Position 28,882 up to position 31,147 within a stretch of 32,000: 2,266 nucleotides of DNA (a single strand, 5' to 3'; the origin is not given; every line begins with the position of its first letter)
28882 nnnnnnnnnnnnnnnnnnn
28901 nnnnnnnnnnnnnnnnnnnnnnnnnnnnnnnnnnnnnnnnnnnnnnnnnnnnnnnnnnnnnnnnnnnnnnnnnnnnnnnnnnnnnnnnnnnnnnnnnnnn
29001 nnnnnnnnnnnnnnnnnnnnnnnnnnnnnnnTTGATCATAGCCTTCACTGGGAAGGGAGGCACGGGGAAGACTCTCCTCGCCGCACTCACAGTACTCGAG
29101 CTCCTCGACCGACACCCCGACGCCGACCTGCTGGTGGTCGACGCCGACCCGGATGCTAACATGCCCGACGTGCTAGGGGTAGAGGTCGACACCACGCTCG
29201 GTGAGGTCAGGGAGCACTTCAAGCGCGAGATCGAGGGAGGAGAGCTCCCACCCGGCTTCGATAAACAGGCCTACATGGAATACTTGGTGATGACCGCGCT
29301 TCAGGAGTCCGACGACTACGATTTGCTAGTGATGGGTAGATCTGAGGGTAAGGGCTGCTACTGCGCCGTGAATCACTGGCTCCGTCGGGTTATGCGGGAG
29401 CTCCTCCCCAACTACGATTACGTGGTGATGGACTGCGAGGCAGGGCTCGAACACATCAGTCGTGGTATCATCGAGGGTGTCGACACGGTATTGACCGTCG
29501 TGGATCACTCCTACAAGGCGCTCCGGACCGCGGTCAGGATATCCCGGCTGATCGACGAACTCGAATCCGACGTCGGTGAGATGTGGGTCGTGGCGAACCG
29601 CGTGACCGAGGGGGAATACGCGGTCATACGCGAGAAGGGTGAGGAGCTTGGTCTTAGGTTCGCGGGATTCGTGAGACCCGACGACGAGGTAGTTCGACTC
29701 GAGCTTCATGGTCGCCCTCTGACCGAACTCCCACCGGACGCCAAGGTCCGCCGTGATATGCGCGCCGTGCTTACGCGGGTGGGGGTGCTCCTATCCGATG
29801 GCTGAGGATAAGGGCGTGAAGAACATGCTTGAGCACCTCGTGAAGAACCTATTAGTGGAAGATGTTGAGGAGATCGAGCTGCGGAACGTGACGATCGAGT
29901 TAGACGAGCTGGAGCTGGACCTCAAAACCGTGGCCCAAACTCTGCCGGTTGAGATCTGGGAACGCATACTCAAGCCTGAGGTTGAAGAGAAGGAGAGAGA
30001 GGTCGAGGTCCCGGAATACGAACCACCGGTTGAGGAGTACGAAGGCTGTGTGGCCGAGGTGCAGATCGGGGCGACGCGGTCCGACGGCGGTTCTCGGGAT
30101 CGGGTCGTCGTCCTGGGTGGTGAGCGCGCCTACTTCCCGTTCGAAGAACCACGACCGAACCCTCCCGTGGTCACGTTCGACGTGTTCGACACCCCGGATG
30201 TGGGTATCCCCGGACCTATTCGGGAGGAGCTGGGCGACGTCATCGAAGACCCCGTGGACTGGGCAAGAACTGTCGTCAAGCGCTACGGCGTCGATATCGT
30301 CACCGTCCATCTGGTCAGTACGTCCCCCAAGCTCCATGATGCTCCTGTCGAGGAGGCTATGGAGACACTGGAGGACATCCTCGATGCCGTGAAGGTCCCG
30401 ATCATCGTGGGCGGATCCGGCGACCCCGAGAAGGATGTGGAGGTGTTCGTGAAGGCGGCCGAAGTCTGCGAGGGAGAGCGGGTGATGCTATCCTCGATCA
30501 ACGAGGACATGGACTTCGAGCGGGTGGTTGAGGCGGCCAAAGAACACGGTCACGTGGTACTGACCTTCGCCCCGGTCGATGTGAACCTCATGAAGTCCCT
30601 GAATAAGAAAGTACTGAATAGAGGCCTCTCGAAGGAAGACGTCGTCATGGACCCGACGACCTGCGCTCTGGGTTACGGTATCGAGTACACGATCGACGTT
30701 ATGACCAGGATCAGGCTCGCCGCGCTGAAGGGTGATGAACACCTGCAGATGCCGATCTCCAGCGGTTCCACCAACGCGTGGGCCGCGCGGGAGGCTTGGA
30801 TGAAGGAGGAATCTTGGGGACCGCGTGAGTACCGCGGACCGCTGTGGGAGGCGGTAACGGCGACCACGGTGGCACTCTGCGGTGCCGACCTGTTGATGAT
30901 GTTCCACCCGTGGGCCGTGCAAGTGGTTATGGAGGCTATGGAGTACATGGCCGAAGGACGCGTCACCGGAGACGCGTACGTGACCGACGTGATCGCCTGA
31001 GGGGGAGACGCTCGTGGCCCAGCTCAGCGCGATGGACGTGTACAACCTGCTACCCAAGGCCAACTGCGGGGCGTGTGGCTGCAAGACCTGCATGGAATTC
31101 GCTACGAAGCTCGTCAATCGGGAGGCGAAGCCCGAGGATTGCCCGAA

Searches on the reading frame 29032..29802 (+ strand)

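Call 49: search_protein_families(library=pfam, proteins=[window:29032-29802:+], max_evalue=0.00001)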
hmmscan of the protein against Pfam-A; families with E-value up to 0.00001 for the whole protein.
window:29032-29802:+ (257 aa): 3 families
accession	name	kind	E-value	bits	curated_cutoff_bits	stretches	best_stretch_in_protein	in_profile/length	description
PF13614.12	AAA_31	-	8.2e-11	42.6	27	1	3-179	4-169/177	AAA domain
PF01656.29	CbiA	-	1.3e-10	41.8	25.4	1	2-230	1-125/125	CobQ/CobB/MinD/ParA nucleotide binding domain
PF02374.21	ArsA_ATPase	-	2.2e-06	27.6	24.3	1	2-61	3-60/305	Anion-transporting ATPase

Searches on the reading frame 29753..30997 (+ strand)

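Call 49: search_protein_families(library=pfam, proteins=[window:29753-30997:+], max_evalue=0.00001)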
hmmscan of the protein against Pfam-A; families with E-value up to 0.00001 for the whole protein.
window:29753-30997:+ (415 aa): 1 family
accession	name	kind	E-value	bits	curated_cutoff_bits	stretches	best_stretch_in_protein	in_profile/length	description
PF03599.22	CdhD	-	2.1e-69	234.6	24.8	1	102-350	1-227/387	CO dehydrogenase/acetyl-CoA synthase delta subunit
